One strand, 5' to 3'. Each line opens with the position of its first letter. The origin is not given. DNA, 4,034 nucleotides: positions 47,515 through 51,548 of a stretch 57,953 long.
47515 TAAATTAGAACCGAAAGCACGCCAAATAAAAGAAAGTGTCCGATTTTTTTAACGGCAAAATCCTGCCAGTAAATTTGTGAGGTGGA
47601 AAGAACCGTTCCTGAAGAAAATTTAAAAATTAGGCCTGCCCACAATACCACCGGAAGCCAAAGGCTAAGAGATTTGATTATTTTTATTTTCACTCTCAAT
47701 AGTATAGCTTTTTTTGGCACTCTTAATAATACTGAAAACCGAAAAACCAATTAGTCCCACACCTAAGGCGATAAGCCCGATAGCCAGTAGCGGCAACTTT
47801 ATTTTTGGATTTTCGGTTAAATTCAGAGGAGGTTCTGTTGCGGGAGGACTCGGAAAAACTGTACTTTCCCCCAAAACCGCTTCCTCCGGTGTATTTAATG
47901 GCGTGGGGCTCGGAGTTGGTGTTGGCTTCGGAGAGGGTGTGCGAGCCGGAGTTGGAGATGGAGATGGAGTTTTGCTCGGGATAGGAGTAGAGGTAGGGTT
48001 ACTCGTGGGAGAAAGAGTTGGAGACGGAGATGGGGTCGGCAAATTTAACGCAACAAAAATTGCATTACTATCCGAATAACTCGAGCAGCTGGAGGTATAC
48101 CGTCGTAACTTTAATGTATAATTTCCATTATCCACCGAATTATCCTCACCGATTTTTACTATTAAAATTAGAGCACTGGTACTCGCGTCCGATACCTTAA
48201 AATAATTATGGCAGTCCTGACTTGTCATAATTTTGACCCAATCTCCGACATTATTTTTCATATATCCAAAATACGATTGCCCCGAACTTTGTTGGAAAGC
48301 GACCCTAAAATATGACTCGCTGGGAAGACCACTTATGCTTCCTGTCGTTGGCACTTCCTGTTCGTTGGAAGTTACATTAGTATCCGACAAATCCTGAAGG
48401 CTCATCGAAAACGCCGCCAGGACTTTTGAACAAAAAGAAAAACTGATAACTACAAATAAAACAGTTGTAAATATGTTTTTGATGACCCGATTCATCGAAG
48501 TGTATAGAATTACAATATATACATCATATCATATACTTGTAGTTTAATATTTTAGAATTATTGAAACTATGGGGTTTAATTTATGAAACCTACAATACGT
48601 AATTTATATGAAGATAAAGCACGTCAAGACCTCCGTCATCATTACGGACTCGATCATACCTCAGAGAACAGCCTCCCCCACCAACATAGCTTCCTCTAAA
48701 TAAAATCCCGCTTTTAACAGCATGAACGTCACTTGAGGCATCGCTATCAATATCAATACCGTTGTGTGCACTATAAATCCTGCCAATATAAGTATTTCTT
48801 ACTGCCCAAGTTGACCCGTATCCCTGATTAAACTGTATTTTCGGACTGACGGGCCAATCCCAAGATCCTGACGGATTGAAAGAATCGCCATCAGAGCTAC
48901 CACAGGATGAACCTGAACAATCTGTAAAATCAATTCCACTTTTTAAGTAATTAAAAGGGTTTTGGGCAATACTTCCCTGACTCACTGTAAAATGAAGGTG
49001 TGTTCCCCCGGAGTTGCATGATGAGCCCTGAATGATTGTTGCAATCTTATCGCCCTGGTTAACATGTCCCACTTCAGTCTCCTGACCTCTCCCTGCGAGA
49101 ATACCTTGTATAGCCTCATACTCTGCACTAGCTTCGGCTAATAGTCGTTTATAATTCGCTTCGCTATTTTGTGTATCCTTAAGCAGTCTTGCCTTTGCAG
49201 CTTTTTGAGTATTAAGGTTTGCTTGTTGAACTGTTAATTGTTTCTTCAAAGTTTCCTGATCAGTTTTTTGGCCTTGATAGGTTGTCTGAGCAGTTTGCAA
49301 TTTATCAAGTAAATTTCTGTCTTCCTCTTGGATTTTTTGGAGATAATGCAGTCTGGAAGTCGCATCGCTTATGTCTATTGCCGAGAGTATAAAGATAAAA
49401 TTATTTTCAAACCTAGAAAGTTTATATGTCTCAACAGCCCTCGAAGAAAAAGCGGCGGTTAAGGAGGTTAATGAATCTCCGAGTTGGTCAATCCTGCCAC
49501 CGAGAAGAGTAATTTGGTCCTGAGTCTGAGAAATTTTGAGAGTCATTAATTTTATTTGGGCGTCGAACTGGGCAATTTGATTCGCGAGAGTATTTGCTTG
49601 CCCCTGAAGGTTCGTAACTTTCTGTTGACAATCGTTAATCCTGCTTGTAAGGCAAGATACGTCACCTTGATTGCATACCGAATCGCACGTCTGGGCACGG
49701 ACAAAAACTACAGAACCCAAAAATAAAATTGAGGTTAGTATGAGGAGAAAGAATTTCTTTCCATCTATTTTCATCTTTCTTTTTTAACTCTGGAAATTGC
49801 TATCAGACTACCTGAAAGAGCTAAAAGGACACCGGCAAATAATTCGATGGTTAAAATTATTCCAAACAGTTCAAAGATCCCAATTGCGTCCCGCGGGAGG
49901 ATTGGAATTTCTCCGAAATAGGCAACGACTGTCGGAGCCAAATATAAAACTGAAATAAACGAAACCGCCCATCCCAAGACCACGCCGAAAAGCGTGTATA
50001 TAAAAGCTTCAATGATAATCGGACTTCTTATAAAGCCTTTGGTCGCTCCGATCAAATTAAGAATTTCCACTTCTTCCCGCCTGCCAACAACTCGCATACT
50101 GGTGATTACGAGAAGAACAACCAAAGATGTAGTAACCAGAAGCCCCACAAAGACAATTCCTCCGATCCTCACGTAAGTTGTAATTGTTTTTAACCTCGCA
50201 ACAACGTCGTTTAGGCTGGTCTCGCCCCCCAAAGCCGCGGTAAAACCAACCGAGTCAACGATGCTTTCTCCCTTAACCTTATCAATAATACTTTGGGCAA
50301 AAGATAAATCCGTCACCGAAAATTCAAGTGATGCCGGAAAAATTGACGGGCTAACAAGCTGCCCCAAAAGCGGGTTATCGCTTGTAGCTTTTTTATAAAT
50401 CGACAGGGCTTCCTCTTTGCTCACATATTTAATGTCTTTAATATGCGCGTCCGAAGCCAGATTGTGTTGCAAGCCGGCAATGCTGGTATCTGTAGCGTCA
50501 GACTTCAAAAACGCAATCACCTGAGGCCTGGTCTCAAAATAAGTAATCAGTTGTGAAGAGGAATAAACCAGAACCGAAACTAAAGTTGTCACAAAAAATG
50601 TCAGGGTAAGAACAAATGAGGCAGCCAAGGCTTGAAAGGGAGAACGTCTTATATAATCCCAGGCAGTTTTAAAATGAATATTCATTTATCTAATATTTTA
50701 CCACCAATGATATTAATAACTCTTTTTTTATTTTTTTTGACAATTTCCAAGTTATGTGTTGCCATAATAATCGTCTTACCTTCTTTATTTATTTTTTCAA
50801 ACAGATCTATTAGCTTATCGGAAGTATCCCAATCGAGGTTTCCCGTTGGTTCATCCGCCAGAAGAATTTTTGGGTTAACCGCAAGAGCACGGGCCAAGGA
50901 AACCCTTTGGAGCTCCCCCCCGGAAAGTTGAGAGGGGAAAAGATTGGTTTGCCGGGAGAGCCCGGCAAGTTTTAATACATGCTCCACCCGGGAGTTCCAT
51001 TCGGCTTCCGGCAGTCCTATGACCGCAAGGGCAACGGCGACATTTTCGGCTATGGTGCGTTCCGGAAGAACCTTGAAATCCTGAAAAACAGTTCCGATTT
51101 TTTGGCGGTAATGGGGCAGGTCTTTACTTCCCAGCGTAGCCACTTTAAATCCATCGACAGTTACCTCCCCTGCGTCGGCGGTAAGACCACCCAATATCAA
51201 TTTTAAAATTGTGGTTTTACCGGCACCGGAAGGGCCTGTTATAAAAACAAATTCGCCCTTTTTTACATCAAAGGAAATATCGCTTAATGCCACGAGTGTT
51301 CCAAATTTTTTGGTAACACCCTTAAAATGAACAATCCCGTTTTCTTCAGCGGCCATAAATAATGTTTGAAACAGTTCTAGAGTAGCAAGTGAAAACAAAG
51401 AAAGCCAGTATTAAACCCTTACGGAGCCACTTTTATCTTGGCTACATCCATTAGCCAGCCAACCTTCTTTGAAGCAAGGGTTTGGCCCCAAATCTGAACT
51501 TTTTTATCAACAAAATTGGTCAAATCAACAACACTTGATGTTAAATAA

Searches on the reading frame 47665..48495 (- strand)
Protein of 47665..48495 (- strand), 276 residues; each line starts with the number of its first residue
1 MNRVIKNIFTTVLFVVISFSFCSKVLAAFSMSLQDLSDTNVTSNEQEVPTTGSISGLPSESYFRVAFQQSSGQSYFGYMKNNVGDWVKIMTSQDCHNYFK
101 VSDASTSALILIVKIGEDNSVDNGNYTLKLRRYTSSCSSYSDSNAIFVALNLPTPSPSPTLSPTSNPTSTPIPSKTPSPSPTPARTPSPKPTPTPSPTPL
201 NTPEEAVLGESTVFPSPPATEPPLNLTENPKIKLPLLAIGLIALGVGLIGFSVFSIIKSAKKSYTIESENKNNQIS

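Call 8: search_protein_families(library=pfam, max_evalue=0.001, proteins=[window:47665-48495:-])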
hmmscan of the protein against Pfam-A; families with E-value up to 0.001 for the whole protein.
window:47665-48495:- (276 aa): 0 families

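Call 12: search_protein_families(library=pfam, max_evalue=1, proteins=[window:47665-48495:-])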
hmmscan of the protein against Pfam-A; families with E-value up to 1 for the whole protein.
window:47665-48495:- (276 aa): 1 family
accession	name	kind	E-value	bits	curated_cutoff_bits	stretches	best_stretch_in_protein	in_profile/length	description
PF06724.16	DUF1206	-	0.24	11.9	26.2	1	238-261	46-69/70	Domain of Unknown Function (DUF1206)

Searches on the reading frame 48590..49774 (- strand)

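Call 8: search_protein_families(library=pfam, max_evalue=0.001, proteins=[window:48590-49774:-])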
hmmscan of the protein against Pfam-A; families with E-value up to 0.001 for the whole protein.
window:48590-49774:- (394 aa): 2 families
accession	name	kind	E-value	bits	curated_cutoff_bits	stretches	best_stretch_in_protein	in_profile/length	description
PF01551.29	Peptidase_M23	-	4.7e-07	30.3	28.7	0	236-273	61-96/96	Peptidase family M23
PF24568.1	CC_PcsB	-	0.00018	21.8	27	1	102-163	8-69/75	Peptidoglycan hydrolase PcsB, coiled-coil domain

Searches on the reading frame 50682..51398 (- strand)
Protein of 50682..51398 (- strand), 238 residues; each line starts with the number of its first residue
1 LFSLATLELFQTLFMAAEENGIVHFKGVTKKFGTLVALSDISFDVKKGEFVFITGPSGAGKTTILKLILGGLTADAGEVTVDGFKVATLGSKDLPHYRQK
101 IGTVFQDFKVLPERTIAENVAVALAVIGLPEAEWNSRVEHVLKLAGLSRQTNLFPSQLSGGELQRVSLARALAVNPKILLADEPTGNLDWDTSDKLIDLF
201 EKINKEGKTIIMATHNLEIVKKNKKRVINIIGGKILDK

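Call 8: search_protein_families(library=pfam, max_evalue=0.001, proteins=[window:50682-51398:-])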
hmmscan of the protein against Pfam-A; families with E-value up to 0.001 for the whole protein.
window:50682-51398:- (238 aa): 10 families
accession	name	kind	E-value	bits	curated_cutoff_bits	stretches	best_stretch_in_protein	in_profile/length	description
PF00005.33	ABC_tran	-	1.1e-36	126.9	25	1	38-185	1-136/137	ABC transporter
PF13304.12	AAA_21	-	1.5e-08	35.5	27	0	156-220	236-303/304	AAA domain, putative AbiEii toxin, Type IV TA system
PF02463.25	SMC_N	-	6.8e-06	26.1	40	1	48-224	24-206/220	RecF/RecN/SMC N terminal domain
PF13238.12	AAA_18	-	4.6e-05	24.3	29.4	0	51-68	1-18/128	AAA domain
PF13476.12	AAA_23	-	5.3e-05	24.4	27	1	40-78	12-49/201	AAA domain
PF20720.3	nSTAND3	-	0.00016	21.9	27.2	0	46-74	15-43/155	Novel STAND NTPase 3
PF13401.12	AAA_22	-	0.0002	22.1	27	1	48-183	5-92/130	AAA domain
PF25199.1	nSTAND_NTPase5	-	0.0003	21.1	34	0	46-67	39-60/145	Novel STAND NTPase 5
PF03266.21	NTPase_1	-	0.00045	20.6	23.9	1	51-88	2-37/168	NTPase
PF13191.12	AAA_16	-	0.00054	20.9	32.6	1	46-77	20-53/167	AAA ATPase domain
